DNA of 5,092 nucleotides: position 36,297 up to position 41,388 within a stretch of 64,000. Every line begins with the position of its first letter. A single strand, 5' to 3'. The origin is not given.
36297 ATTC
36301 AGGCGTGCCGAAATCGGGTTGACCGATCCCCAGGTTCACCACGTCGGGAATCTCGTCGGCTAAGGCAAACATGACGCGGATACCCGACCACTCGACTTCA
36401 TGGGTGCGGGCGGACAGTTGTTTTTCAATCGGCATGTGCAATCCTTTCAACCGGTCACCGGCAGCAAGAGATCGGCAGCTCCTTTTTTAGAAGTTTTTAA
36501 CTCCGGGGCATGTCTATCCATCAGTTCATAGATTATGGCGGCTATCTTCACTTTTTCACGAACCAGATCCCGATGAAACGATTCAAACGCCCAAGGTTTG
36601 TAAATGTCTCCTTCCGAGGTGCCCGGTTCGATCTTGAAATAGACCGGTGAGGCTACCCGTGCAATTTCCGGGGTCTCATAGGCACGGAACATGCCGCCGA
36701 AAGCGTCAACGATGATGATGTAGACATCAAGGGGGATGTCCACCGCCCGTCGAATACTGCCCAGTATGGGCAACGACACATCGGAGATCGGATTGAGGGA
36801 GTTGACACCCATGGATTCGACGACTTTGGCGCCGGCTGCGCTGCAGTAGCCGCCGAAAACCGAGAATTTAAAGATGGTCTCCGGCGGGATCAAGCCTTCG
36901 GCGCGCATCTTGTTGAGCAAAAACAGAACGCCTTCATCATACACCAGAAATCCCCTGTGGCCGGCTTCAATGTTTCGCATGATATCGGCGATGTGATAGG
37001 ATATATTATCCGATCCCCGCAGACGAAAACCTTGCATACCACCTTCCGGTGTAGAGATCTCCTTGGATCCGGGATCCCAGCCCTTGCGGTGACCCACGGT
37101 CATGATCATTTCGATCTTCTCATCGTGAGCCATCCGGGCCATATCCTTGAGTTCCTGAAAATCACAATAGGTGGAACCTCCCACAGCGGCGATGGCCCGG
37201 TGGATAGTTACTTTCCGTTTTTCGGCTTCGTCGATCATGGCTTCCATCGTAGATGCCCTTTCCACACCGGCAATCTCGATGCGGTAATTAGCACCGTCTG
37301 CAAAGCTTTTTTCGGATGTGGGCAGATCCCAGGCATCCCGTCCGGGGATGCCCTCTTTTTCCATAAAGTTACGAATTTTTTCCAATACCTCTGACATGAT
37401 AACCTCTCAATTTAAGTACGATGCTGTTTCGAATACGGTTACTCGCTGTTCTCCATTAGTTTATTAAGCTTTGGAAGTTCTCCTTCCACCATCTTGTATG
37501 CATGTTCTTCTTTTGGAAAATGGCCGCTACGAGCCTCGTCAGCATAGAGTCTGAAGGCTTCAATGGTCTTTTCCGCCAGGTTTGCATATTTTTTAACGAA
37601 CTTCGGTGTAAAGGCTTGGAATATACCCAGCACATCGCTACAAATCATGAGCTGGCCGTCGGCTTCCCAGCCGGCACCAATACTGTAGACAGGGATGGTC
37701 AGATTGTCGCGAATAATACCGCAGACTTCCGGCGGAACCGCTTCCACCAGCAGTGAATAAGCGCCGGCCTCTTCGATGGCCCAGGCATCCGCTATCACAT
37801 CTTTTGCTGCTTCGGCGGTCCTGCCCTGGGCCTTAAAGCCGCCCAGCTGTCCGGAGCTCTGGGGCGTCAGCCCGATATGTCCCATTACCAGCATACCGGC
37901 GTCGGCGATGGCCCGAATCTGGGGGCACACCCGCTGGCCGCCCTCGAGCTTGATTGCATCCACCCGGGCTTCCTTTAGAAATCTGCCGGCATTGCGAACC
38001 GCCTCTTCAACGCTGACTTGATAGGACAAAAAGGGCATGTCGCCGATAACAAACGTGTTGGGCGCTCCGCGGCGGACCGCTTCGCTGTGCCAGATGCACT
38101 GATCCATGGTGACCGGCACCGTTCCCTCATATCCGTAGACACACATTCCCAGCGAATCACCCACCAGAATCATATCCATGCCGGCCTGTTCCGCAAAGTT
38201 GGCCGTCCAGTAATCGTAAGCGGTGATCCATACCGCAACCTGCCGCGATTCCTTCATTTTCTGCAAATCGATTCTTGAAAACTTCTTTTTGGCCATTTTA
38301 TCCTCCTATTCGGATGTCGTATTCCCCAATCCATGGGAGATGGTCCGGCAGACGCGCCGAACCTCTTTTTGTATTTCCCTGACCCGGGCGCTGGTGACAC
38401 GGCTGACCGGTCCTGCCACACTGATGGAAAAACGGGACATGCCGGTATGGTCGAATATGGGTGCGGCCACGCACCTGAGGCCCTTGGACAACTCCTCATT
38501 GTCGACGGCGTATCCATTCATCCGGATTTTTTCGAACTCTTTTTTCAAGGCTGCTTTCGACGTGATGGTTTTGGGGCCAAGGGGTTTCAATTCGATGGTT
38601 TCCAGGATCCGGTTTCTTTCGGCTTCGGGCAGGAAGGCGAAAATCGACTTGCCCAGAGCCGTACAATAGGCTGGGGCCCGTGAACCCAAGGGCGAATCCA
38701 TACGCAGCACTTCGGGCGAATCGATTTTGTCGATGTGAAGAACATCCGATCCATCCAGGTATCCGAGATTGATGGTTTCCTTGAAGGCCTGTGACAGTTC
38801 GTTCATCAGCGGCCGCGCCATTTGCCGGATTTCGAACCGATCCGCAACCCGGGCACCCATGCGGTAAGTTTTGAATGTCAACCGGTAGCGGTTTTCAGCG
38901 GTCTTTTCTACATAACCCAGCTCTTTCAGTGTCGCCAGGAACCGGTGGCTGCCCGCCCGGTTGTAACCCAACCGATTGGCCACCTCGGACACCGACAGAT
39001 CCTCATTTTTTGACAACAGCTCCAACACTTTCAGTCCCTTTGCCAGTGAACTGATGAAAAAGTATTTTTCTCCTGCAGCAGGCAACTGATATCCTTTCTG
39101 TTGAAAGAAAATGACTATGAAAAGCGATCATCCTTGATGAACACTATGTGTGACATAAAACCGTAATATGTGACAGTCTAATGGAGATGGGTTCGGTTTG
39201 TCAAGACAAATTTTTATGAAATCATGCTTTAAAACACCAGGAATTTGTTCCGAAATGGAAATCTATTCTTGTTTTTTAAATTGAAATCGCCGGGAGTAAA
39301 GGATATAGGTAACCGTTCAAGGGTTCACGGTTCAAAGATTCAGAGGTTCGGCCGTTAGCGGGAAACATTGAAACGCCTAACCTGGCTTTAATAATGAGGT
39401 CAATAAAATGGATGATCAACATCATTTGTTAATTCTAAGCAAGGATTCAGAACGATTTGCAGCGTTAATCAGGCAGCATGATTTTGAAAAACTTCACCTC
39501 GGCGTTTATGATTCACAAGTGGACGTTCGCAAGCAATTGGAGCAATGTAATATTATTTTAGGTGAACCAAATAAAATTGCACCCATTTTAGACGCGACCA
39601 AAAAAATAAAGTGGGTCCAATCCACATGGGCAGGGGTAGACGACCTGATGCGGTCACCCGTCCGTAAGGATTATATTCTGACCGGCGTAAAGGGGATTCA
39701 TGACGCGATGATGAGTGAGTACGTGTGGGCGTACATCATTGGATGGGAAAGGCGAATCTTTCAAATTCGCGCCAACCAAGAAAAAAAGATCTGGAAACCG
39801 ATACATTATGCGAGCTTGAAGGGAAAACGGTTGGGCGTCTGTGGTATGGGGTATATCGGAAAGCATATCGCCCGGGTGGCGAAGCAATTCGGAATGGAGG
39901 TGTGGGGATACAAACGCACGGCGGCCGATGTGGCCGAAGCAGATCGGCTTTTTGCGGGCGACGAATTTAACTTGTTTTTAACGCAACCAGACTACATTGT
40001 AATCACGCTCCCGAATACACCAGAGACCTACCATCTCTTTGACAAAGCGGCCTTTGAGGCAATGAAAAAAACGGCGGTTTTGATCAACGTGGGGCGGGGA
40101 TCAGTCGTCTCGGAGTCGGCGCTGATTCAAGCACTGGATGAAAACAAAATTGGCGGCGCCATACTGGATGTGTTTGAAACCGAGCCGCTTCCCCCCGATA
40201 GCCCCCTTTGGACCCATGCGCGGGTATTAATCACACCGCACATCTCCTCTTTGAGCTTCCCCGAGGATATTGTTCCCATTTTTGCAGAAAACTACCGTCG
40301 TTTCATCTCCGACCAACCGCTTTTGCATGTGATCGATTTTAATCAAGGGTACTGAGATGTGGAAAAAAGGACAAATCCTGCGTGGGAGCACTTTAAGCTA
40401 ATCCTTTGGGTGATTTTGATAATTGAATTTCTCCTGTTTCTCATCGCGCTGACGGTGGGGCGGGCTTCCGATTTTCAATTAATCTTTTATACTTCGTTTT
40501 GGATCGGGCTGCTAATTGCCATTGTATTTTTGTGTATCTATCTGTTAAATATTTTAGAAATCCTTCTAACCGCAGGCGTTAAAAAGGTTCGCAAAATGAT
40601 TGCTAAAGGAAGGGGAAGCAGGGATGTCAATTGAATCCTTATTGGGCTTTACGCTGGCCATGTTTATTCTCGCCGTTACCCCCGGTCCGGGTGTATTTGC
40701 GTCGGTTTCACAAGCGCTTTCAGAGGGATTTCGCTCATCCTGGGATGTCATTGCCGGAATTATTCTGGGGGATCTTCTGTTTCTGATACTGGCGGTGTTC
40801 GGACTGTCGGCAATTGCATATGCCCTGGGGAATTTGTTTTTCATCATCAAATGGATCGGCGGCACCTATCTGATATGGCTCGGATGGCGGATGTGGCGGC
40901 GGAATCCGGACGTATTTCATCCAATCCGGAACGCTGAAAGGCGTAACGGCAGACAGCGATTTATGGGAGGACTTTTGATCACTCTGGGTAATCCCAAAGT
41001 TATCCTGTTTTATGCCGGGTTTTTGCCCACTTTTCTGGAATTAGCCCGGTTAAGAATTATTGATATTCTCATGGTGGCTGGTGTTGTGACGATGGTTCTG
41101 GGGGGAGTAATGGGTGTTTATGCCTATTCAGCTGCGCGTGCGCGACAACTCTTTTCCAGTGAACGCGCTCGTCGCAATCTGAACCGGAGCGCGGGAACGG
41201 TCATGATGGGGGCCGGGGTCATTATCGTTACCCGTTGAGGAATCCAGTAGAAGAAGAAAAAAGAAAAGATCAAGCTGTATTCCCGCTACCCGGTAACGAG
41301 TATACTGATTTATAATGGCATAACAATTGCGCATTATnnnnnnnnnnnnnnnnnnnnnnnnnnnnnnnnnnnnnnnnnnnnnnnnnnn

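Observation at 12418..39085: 25-kb single-strand supercluster: candidate anaerobic ectoine/hydroxyectoine-type osmolyte catabolism fused to methylamine demethylation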

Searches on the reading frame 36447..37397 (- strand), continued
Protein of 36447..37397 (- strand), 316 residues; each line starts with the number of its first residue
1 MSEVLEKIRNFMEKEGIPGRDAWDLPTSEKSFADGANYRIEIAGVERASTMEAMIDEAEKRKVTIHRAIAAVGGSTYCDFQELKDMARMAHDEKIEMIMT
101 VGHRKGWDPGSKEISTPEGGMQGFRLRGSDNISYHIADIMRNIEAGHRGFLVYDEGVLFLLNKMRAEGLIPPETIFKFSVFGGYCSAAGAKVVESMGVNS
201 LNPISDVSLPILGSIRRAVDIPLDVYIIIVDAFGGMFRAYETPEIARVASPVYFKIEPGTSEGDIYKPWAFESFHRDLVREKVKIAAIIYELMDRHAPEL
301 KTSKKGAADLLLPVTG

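Call 87: fold_search(model_id=the predicted structure, library=pdb)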
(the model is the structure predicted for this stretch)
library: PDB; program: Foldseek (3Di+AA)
matches with E <= 10: 1524; with E <= 0.001: 141
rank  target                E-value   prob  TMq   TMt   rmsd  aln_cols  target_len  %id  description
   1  6ofu_D                2.0e-07  1.00  0.49  0.58   6.5       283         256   17  X-ray crystal structure of the YdjI aldolase from Escherichia coli K12 (released 2019-04-24)
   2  1gvf_A                5.3e-07  1.00  0.45  0.51   7.1       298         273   12  Structure of tagatose-1,6-bisphosphate aldolase (released 2002-06-18)
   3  3n9s_B                6.4e-07  1.00  0.47  0.50   6.9       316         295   11  Class II fructose-1,6-bisphosphate aldolase from helicobacter pylori in complex with N-(4-hydroxybutyl)- glycolohydrox (released 2010-11-17)
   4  1gvf_B                8.0e-07  1.00  0.46  0.52   7.1       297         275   12  Structure of tagatose-1,6-bisphosphate aldolase (released 2002-06-18)
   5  5uck_B                2.1e-06  1.00  0.47  0.50   6.9       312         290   12  Class II fructose-1,6-bisphosphate aldolase of Helicobacter pylori with cleavage products (released 2018-04-11)
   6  5ud1_A                2.9e-06  1.00  0.47  0.52   6.7       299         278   12  Class II fructose-1,6-bisphosphate aldolase H180Q variant of Helicobacter pylori (released 2018-04-11)
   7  5ud2_A                3.6e-06  1.00  0.47  0.50   6.8       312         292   12  Class II fructose-1,6-bisphosphate aldolase H180Q variant of Helicobacter pylori with DHAP (released 2018-04-11)
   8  8q59_B                3.8e-06  1.00  0.46  0.51   7.5       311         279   15  Crystal structure of metal-dependent class II sulfofructose phosphate aldolase from Yersinia aldovae in complex with s (released 2023-10-25)
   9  5d88                  4.5e-06  1.00  0.42  0.53  13.2       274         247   14  The Structure of the U32 Peptidase Mk0906 (released 2015-12-02)
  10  5uck_A                4.8e-06  1.00  0.47  0.51   9.1       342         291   11  Class II fructose-1,6-bisphosphate aldolase of Helicobacter pylori with cleavage products (released 2018-04-11)
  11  1vcg_C                9.6e-06  1.00  0.43  0.43   9.0       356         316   11  Crystal Structure of IPP isomerase at P43212 (released 2005-04-19)
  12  8t7z_E                1.2e-05  1.00  0.39  0.19  13.7       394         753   12  Crystal structure of alpha-glucosidase (yicI) from Klebsiella aerogenes (released 2023-07-05)
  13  8xiv                  1.4e-05  1.00  0.47  0.51   6.9       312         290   12  Production of D-psicose (released 2024-12-25)
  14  7ncc_A                1.4e-05  1.00  0.47  0.52   7.2       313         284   12  Crystal structure of fructose-bisphosphate aldolase FBAP from Bacillus methanolicus (released 2021-02-17)
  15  1vcg_B                1.4e-05  1.00  0.43  0.43   9.0       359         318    9  Crystal Structure of IPP isomerase at P43212 (released 2005-04-19)
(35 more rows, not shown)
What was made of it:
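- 36447..37397 (-): Unk316: unannotated TIM-barrel protein, divergent U32 / class-II-aldolase-like fold. Foldseek best matches YdjI, AgaY, FBA and U32 (call 87).
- On Peptidase U32 / class-II aldolase TIM barrels (for Unk316): Fold similarity is modest, TM 0.45-0.58 (call 87).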

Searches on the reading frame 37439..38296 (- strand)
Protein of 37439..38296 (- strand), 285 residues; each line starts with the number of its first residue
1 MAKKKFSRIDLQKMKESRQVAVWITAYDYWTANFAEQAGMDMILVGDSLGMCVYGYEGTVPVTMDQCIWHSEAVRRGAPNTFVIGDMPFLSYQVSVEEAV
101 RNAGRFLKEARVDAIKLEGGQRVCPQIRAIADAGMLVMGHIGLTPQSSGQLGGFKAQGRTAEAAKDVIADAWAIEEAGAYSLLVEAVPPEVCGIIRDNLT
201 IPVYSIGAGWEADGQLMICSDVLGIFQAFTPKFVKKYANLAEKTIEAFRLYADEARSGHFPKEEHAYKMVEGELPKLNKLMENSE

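Call 9: search_protein_families(library=ncbifam, proteins=[window:37439-38296:-], max_evalue=0.00001)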
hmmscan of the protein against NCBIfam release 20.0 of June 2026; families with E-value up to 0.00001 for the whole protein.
window:37439-38296:- (285 aa): 2 families
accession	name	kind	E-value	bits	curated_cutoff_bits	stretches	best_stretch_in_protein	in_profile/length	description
NF001452.0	PRK00311.1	subfamily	1.3e-100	336.2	272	1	4-267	3-266/267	3-methyl-2-oxobutanoate hydroxymethyltransferase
TIGR00222.1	panB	equivalog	1.8e-90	303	207.55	1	8-268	5-264/264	3-methyl-2-oxobutanoate hydroxymethyltransferase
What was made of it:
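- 37439..38296 (-): PanB-family 2-oxoacid hydroxymethyltransferase embedded in the cluster. TIGR00222 303>208 (call 9).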

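Call 11: search_protein_families(library=pfam, proteins=[window:37439-38296:-], max_evalue=0.001)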
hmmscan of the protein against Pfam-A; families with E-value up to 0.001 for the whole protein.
window:37439-38296:- (285 aa): 1 family
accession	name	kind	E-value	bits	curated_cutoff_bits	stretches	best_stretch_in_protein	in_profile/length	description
PF02548.21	Pantoate_transf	-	6.2e-101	337.6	28.7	1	10-263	6-259/259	Ketopantoate hydroxymethyltransferase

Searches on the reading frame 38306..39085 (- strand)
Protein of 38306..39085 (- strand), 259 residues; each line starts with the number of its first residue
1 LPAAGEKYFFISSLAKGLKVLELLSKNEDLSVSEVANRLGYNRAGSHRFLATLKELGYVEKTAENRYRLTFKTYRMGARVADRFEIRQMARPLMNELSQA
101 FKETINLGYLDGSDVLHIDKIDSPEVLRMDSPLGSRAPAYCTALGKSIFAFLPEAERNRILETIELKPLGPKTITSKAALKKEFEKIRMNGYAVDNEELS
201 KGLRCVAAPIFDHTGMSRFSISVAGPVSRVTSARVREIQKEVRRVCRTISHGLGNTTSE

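Call 9: search_protein_families(library=ncbifam, proteins=[window:38306-39085:-], max_evalue=0.00001)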
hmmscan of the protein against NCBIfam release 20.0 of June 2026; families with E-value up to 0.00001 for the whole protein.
window:38306-39085:- (259 aa): 8 families
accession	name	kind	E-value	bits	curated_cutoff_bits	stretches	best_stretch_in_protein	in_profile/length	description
NF045644.1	TransRegBhcR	equivalog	6.2e-60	202.7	350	1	11-254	22-266/267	HTH-type transcriptional regulator BhcR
TIGR02431.1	pcaR_pcaU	subfamily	2.5e-55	187.5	284.75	1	10-237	4-231/248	beta-ketoadipate pathway transcriptional regulators, PcaR/PcaU/PobR family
NF011671.1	PRK15090.1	equivalog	6.9e-55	186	275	1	11-254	10-254/256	DNA-binding transcriptional regulator KdgR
NF008601.2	PRK11569.1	equivalog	6.1e-42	143.7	380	1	11-253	26-272/276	glyoxylate bypass operon transcriptional repressor IclR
NF007548.0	PRK10163.1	equivalog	4.1e-31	108.1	406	1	13-255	23-267/271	HTH-type transcriptional repressor AllR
NF007341.0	PRK09834.1-3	equivalog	3.8e-18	65.6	269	1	6-207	2-212/274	DNA-binding transcriptional regulator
NF007339.0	PRK09834.1-1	equivalog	4e-17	62.4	299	1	12-211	21-224/271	DNA-binding transcriptional regulator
NF007342.0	PRK09834.1-4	equivalog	2e-11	43.4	251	1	11-212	11-215/263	DNA-binding transcriptional regulator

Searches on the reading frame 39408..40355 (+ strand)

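Call 11: search_protein_families(library=pfam, proteins=[window:39408-40355:+], max_evalue=0.001)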
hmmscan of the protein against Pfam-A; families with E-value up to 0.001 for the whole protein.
window:39408-40355:+ (315 aa): 2 families
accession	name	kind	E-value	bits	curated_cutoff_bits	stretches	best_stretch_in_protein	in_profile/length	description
PF02826.25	2-Hacid_dh_C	-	3.5e-56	189.8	25.1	1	108-280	2-178/178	D-isomer specific 2-hydroxyacid dehydrogenase, NAD binding domain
PF03446.21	NAD_binding_2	-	8.9e-07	29.5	21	1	142-248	2-112/161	NAD binding domain of 6-phosphogluconate dehydrogenase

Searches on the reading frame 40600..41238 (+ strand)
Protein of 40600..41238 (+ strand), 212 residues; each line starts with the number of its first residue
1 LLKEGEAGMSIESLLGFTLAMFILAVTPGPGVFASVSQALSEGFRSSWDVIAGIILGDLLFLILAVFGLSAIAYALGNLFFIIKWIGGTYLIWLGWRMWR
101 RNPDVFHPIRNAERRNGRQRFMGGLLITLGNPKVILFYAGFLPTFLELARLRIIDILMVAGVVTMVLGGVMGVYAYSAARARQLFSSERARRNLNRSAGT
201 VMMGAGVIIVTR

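Call 23: search_protein_families(library=pfam, proteins=[window:40600-41238:+], max_evalue=0.0001)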
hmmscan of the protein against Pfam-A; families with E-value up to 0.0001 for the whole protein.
window:40600-41238:+ (212 aa): 1 family
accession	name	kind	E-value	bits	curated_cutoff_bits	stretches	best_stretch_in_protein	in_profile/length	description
PF01810.24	LysE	-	1e-34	120.2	25.6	1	23-210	2-190/193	LysE type translocator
